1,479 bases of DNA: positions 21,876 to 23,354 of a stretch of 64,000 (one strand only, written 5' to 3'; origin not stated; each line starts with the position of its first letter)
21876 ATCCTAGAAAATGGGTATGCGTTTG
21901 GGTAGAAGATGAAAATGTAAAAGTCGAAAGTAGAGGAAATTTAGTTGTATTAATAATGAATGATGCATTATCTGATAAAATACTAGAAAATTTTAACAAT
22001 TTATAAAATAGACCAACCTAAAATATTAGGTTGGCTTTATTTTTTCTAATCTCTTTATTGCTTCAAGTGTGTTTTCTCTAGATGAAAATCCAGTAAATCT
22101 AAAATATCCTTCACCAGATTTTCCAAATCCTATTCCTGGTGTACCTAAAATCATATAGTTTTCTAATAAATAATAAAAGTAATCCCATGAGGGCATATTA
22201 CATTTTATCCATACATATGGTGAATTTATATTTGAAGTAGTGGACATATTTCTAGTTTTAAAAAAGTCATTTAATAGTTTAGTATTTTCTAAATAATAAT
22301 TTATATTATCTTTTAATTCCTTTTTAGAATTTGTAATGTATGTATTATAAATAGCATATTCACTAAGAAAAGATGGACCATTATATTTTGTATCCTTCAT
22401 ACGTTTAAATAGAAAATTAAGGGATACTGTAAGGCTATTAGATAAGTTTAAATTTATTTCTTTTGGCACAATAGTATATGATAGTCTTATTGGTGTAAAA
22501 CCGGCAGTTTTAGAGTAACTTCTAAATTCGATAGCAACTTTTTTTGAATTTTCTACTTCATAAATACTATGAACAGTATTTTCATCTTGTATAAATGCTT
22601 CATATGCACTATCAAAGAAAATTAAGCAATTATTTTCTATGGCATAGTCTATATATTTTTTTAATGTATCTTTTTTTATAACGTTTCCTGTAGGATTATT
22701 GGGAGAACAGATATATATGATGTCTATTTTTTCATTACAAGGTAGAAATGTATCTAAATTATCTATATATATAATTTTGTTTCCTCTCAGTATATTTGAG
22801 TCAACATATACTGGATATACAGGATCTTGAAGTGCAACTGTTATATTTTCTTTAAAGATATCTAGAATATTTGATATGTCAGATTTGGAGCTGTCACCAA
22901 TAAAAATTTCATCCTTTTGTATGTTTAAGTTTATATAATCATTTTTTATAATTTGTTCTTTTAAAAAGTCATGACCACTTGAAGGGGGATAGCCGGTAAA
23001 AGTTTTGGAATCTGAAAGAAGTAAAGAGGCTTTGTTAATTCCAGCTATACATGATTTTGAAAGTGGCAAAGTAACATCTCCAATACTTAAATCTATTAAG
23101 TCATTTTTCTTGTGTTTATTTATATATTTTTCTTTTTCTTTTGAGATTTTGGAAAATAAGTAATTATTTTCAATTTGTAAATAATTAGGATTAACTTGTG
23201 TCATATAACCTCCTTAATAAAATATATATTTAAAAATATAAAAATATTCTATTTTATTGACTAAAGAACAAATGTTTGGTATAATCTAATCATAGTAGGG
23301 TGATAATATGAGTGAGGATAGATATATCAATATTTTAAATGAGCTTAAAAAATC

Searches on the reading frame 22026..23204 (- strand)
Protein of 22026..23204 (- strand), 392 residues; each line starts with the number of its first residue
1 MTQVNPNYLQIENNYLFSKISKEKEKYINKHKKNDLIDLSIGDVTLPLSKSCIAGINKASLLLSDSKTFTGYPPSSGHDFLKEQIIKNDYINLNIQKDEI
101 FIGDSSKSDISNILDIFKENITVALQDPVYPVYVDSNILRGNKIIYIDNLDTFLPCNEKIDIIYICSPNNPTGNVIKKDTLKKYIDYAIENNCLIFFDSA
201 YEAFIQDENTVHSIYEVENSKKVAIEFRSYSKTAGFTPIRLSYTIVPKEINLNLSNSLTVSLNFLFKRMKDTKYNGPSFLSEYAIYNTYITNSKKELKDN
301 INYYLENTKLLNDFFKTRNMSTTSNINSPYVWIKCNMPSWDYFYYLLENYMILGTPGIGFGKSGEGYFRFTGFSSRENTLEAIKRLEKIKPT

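Call 66: search_protein_families(library=pfam, proteins=[window:22026-23204:-], max_evalue=0.00001)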
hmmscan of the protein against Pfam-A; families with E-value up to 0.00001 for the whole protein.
window:22026-23204:- (392 aa): 1 family
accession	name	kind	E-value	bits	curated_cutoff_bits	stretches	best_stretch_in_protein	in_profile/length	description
PF00155.27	Aminotran_1_2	-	1.1e-27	97.7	19.7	1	35-386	2-361/361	Aminotransferase class I and II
